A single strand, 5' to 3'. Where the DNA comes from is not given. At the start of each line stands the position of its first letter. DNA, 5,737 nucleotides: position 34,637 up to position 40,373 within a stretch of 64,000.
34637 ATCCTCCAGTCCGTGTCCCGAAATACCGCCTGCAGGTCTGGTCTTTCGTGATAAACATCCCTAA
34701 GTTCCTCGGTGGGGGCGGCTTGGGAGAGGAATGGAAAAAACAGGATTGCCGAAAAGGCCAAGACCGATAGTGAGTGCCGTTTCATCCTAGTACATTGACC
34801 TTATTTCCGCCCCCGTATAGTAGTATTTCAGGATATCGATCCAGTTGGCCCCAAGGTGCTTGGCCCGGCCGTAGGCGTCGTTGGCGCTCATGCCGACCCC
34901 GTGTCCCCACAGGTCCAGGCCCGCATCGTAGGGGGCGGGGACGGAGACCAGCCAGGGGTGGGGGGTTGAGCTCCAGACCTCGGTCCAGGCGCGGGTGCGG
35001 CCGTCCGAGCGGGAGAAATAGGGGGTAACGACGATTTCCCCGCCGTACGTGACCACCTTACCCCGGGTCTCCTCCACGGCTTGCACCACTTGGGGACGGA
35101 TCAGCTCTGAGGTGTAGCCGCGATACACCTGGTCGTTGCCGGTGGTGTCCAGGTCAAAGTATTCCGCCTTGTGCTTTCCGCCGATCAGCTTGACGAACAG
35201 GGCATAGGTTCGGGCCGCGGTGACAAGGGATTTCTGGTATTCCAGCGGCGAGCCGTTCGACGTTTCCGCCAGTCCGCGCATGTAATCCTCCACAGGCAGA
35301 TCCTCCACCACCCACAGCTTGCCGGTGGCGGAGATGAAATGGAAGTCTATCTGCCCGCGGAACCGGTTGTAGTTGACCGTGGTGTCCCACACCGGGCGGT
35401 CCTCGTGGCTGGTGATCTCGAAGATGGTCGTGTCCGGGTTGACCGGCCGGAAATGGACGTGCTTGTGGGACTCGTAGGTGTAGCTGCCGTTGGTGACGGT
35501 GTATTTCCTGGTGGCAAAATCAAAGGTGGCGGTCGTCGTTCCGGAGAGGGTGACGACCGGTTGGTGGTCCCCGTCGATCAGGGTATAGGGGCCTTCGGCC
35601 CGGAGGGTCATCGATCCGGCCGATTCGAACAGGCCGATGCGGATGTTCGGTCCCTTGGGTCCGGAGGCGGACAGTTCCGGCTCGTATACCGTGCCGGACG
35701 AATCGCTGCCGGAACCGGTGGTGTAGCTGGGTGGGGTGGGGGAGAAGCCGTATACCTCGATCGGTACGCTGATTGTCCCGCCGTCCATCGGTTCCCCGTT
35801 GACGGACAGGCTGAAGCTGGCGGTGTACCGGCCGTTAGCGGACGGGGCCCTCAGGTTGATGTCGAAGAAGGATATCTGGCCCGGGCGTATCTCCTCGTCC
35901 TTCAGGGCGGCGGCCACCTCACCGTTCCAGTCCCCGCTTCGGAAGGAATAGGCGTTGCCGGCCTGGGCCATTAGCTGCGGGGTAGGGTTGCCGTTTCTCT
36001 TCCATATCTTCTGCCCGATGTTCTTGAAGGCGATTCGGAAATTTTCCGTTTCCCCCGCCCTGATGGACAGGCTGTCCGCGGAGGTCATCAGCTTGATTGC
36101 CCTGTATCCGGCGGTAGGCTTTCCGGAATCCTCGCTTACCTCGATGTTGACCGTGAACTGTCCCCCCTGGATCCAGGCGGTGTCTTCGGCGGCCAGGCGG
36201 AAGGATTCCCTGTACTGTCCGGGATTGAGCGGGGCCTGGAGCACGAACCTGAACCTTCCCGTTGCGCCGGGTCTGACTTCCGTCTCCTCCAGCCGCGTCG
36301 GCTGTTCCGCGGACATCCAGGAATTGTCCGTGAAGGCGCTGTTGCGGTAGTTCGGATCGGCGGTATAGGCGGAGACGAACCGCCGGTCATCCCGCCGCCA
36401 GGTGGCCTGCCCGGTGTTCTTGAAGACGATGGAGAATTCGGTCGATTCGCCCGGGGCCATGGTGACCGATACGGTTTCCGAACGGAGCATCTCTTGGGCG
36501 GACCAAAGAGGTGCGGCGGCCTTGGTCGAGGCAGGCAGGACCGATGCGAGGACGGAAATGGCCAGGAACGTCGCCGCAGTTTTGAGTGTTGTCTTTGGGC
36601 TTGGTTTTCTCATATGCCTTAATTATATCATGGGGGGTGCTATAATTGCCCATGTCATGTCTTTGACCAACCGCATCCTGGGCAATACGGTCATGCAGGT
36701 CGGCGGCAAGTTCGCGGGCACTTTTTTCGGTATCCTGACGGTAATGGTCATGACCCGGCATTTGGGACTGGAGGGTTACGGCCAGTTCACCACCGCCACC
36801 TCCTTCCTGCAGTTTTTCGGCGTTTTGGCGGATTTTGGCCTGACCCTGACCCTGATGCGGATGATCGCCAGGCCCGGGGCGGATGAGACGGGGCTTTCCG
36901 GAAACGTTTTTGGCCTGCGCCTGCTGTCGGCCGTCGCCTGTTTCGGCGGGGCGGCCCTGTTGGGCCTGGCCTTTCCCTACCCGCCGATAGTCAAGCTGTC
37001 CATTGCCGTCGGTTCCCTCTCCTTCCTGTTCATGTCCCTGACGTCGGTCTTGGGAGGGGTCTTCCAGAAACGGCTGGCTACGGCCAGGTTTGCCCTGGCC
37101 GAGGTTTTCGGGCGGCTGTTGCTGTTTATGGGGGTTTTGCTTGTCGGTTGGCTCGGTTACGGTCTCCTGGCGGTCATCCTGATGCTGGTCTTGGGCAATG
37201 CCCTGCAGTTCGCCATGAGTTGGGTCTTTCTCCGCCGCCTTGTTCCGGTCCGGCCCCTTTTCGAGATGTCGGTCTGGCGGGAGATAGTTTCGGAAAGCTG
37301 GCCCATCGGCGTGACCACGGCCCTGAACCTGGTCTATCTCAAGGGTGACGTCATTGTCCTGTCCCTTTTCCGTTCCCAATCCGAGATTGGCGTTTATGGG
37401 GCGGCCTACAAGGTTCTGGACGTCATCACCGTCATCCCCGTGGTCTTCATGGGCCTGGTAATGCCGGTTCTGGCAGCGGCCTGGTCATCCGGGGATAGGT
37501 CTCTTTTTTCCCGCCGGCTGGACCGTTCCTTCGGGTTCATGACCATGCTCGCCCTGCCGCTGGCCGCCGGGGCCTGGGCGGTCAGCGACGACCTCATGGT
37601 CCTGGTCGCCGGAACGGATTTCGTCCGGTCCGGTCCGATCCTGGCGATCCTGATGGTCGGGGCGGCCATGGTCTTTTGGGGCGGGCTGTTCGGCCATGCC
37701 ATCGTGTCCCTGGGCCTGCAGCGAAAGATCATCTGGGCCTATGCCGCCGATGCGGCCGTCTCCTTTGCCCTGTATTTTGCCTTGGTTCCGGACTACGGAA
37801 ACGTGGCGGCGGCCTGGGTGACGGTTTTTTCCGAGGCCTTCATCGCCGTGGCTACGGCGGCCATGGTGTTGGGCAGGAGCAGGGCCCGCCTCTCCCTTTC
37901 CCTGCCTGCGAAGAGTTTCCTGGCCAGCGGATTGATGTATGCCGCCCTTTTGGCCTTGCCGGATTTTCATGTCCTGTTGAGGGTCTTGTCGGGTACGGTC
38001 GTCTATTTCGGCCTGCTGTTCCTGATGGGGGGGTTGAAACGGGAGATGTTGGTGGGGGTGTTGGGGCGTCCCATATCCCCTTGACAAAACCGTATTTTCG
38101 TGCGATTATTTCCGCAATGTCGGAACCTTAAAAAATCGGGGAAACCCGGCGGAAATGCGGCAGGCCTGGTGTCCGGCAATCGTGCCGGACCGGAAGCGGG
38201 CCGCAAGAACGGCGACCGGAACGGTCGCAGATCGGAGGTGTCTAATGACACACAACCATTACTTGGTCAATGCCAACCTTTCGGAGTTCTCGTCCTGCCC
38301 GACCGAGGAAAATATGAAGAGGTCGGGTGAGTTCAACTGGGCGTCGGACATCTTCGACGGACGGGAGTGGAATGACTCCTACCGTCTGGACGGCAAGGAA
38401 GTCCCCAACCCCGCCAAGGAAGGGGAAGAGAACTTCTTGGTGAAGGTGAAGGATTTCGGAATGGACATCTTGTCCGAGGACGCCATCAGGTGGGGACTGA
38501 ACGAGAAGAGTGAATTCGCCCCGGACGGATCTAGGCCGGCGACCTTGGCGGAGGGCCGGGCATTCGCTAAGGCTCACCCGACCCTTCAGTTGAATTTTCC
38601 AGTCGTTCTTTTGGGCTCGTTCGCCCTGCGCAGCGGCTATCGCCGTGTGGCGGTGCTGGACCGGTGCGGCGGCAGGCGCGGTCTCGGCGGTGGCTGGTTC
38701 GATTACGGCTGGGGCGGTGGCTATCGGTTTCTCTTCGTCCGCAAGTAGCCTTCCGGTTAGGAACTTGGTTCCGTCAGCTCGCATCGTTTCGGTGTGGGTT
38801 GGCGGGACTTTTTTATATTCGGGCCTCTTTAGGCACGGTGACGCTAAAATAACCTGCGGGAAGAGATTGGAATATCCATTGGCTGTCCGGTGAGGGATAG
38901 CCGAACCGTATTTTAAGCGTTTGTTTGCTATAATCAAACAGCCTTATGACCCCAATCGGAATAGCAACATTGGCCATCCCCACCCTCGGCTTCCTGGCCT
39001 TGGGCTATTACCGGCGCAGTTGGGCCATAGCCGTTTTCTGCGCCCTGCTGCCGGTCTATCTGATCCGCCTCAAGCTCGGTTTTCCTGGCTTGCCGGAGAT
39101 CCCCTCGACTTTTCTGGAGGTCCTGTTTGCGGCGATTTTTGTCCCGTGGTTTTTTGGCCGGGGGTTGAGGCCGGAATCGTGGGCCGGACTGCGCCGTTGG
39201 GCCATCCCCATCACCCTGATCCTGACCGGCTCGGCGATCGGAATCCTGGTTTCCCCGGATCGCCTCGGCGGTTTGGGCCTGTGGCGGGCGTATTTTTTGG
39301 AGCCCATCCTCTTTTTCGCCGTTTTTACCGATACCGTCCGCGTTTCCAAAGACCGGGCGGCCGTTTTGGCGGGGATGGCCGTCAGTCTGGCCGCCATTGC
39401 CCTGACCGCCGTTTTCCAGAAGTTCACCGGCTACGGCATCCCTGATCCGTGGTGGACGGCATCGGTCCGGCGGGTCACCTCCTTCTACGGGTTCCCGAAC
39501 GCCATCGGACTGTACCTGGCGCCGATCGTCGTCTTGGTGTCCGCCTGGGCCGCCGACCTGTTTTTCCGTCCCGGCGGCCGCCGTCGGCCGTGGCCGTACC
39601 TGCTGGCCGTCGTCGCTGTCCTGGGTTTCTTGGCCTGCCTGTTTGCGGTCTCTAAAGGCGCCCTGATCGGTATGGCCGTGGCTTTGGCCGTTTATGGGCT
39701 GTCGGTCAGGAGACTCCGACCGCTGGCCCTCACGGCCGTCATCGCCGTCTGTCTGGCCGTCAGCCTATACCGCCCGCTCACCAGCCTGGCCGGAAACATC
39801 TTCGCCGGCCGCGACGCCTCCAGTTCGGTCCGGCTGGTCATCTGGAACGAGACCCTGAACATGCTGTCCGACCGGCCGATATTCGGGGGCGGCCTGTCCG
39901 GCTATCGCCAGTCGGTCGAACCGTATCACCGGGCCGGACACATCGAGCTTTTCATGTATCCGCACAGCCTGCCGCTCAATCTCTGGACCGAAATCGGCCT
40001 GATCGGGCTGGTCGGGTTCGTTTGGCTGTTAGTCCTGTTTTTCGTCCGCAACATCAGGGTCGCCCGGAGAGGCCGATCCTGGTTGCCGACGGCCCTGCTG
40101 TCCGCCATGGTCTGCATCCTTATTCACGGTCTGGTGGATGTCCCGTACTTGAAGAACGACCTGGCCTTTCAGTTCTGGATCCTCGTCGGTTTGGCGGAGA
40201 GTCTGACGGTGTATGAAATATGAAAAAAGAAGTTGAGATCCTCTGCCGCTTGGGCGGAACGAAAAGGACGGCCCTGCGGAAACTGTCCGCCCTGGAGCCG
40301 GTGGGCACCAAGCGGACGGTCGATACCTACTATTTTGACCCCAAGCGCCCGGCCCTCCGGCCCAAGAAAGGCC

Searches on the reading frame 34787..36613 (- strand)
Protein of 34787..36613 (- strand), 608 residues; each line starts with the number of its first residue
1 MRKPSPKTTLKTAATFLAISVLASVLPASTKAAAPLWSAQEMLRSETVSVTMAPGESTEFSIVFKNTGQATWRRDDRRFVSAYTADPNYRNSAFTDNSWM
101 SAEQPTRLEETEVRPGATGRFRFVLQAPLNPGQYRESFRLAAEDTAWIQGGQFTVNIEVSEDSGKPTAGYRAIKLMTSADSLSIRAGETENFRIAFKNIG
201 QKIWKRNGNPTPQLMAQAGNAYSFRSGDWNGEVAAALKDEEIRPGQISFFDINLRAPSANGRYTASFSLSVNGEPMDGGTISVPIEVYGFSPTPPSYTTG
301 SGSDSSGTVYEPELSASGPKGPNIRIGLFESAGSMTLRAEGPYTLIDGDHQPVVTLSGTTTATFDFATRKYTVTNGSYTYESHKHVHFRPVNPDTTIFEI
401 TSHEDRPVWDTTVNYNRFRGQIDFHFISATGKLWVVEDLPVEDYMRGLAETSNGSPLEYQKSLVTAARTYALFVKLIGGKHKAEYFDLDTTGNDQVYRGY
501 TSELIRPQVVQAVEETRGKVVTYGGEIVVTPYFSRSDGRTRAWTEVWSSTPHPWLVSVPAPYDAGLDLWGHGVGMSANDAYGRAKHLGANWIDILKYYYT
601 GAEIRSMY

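Call 29: search_protein_families(library=pfam, proteins=[window:34787-36613:-], max_evalue=0.01)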
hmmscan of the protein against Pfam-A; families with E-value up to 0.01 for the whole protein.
window:34787-36613:- (608 aa): 4 families
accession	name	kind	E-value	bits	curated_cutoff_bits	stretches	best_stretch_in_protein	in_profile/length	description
PF08486.15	SpoIID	-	7.5e-14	52.6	23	1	431-523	3-97/97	Stage II sporulation protein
PF16158.11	N_BRCA1_IG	-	6.4e-13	49.6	28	2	51-159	7-108/108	Ig-like domain from next to BRCA1 gene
PF12690.13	BsuPI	-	0.0046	17.3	22.9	0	235-271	61-98/101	Intracellular proteinase inhibitor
PF14016.12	DUF4232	-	0.0061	17.2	27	0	36-71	51-86/129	Domain of unknown function (DUF4232)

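Call 74: find_homologous_proteins(query=window:34787-36613:-, max_evalue=1e-40)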
Query window:34787-36613:- (608 aa): 422 proteins with E <= 1e-40 among 8000 candidates; the best 120 are listed.
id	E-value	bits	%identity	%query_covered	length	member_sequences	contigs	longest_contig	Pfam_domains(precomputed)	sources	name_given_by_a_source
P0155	0.0e+0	1305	100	93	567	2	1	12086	PF08486.16,PF16158.12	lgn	-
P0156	1.1e-262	891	65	99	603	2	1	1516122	PF08486.16,PF16158.12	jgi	jgi:hypothetical protein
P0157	7.7e-256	869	63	99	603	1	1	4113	PF08486.16,PF16158.12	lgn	-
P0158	1.4e-241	822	55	94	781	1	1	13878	PF08486.16,PF16158.12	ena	-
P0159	8.0e-233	793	54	94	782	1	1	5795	PF08486.16,PF16158.12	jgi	-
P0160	5.3e-232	790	52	100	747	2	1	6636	PF14016.13,PF08486.16,PF16158.12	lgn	-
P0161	3.2e-231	787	51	94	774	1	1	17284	PF08486.16,PF16158.12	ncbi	ncbi:MAG: SpoIID/LytB domain-containing protein [bacterium]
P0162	1.8e-230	785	53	94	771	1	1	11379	PF08486.16,PF16158.12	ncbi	-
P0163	4.9e-228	777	52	94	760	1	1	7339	PF08486.16,PF16158.12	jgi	-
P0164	8.2e-228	776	53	97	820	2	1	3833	PF08486.16,PF16158.12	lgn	-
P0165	1.0e-227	776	52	94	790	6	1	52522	PF08486.16,PF16158.12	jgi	-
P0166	4.3e-227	774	53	94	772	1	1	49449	PF08486.16,PF16158.12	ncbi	ncbi:MAG: SpoIID/LytB domain-containing protein [Patescibacteria group bacterium]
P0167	4.8e-226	770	53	94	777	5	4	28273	PF14016.13,PF08486.16,PF16158.12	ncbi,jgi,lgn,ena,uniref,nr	ncbi:hypothetical protein COY93_00135 [Candidatus Uhrbacteria bacterium CG_4_10_14_0_8_um_filter_58_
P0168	7.3e-226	770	51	92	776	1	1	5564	PF08486.16,PF16158.12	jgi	jgi:hypothetical protein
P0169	2.4e-225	768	52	94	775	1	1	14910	PF08486.16,PF16158.12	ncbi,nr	ncbi:MAG: NBR1-Ig-like domain-containing protein [Patescibacteria group bacterium]|nr:NBR1-Ig-like d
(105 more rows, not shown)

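Call 75: find_encoding_contigs(protein=P0156, flank=10000, max_places=2)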
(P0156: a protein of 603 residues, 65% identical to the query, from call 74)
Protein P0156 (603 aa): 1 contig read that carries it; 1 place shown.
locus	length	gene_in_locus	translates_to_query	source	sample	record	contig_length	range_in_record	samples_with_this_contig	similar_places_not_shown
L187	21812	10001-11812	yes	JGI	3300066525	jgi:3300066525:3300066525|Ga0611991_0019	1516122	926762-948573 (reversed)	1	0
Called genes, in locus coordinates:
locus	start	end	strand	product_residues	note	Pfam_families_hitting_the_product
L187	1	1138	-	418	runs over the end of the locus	PF07907:YibE_F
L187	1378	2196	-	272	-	PF03372:Exo_endo_phos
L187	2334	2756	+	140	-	-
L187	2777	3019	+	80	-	-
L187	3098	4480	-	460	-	PF00206:Lyase_1, PF08328:ASL_C, PF10397:ADSL_C (weak)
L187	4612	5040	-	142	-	-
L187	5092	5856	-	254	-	-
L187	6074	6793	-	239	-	PF02517:Rce1-like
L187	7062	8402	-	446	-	PF04932:Wzy_C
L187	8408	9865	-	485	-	PF01943:Polysacc_synt, PF13440:Polysacc_synt_3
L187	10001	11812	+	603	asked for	PF16158:N_BRCA1_IG (faint), PF08486:SpoIID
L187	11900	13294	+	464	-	PF00768:Peptidase_S11, PF13354:Beta-lactamase2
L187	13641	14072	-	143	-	-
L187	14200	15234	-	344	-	-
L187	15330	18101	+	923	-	PF02739:5_3_exonuc_N, PF01367:5_3_exonuc, PF22619:DNA_polI_exo1 (weak), PF00476:DNA_pol_A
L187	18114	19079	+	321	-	PF21694:DNA_pol3_delta_C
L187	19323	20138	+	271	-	PF02163:Peptidase_M50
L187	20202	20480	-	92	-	PF01649:Ribosomal_S20p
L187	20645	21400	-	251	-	PF00089:Trypsin, PF13365:Trypsin_2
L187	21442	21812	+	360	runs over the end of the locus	PF02449:Glyco_hydro_42 (faint)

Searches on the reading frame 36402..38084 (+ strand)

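Call 14: search_protein_families(library=pfam, proteins=[window:36402-38084:+], max_evalue=0.01)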
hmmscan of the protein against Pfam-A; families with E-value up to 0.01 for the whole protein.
window:36402-38084:+ (560 aa): 2 families
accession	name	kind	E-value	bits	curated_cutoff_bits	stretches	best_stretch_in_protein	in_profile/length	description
PF01943.22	Polysacc_synt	-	1.1e-22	81.3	28.2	1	95-359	4-272/274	Polysaccharide biosynthesis protein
PF13440.11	Polysacc_synt_3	-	9.3e-19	68.2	23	1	116-407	1-288/293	Polysaccharide biosynthesis protein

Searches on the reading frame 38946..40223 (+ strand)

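Call 14: search_protein_families(library=pfam, proteins=[window:38946-40223:+], max_evalue=0.01)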
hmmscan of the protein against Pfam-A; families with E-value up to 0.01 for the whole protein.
window:38946-40223:+ (425 aa): 1 family
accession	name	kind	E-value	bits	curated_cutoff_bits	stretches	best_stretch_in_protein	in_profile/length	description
PF04932.20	Wzy_C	-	2.1e-20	73.4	31.7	1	223-359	2-149/149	O-Antigen ligase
